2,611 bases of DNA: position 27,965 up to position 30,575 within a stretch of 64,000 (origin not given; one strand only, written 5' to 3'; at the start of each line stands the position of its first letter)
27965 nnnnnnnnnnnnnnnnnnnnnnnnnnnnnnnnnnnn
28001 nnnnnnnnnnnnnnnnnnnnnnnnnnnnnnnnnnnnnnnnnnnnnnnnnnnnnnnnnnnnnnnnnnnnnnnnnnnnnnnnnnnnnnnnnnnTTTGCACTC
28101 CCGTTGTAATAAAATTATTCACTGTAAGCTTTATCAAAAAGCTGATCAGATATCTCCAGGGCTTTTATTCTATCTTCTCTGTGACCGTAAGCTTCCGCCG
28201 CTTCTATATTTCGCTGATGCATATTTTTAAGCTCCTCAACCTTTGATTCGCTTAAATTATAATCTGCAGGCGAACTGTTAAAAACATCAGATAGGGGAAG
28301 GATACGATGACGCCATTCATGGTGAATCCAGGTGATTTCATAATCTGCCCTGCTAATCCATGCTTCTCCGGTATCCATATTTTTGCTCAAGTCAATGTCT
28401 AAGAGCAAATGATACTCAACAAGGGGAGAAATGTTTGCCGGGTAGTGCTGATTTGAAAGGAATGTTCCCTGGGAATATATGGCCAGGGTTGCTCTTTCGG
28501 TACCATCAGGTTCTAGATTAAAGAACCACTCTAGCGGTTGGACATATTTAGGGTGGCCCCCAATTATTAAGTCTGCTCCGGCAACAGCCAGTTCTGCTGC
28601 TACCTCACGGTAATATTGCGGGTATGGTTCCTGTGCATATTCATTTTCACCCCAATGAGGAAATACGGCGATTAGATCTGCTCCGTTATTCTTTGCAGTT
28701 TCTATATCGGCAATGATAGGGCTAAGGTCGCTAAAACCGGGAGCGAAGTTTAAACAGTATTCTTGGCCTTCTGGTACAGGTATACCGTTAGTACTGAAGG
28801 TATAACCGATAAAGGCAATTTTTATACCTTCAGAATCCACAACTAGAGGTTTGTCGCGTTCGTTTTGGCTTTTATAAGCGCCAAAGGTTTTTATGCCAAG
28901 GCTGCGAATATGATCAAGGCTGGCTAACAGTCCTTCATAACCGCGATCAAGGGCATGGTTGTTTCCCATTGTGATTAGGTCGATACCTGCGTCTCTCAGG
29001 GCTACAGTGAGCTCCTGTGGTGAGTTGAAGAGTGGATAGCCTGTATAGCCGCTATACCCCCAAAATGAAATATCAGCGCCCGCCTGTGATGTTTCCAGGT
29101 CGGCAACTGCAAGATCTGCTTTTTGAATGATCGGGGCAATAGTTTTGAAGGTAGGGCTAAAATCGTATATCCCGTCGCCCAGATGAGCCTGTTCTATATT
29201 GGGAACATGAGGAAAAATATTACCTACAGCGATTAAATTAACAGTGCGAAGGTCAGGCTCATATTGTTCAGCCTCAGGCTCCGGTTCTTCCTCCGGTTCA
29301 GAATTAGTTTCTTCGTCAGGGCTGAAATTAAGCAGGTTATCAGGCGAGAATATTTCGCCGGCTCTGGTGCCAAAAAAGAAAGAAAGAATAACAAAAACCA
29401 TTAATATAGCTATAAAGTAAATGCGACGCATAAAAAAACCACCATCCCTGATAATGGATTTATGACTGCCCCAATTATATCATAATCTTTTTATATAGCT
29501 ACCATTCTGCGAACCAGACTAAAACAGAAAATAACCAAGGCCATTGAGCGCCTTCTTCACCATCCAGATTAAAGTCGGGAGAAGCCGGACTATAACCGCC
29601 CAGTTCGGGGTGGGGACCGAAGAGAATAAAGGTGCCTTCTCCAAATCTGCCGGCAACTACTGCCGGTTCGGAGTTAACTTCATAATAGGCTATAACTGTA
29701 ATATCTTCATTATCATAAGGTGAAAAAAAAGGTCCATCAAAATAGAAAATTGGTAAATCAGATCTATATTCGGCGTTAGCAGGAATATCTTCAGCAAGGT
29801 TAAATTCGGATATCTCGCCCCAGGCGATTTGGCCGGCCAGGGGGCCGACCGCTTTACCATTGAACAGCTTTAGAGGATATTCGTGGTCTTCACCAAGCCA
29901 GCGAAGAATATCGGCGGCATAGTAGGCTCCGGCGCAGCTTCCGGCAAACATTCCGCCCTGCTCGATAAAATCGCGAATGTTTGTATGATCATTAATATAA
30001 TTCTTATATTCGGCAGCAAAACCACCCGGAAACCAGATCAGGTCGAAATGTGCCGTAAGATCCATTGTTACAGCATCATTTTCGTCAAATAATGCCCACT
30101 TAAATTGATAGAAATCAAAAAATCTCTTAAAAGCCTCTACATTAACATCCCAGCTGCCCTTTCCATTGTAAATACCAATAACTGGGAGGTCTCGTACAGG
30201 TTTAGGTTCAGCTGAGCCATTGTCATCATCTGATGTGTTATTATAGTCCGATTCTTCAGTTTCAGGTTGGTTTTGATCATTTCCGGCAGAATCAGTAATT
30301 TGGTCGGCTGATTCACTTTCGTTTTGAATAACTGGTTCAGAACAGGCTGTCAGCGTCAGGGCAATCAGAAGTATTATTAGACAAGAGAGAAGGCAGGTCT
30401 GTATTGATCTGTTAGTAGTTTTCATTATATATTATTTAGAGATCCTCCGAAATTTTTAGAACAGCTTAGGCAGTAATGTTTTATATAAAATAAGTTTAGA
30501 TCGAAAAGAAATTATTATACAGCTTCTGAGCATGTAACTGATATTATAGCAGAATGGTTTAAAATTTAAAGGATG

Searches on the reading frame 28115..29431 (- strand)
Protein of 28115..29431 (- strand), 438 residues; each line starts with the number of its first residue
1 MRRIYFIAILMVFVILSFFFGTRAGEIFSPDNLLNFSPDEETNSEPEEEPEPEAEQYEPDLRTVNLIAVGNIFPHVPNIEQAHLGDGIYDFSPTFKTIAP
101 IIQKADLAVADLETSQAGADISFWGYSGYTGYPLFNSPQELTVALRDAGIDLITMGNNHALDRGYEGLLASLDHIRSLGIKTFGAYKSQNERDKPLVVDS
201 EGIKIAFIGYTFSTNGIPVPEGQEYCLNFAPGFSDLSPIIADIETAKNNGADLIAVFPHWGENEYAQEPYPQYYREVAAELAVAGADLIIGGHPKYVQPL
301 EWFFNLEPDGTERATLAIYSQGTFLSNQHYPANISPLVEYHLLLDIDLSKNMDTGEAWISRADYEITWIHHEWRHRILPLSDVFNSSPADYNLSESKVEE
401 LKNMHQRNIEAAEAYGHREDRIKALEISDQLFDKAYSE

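Call 68: search_protein_families(library=pfam, proteins=[window:28115-29431:-], max_evalue=1e-12)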
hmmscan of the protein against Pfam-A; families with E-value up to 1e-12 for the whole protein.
window:28115-29431:- (438 aa): 1 family
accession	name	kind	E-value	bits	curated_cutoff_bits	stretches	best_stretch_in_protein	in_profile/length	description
PF09587.15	PGA_cap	-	6.2e-56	190.2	27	1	66-328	2-255/255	Bacterial capsule synthesis protein PGA_cap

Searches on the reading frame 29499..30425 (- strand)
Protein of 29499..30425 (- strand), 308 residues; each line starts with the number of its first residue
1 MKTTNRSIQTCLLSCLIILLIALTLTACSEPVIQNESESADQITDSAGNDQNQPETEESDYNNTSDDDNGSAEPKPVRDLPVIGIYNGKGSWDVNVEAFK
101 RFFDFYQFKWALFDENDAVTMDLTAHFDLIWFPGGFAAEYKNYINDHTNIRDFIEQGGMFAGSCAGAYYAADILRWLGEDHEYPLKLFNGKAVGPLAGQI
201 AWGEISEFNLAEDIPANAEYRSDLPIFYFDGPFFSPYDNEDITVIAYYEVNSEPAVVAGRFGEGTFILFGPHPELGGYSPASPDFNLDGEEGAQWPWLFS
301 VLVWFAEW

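Call 68: search_protein_families(library=pfam, proteins=[window:29499-30425:-], max_evalue=1e-12)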
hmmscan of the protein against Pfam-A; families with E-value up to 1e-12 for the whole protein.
window:29499-30425:- (308 aa): 1 family
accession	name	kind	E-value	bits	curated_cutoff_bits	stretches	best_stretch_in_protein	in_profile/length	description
PF09825.15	BPL_N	-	3.8e-16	59.3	24.2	1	125-275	48-221/283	Biotin-protein ligase, N terminal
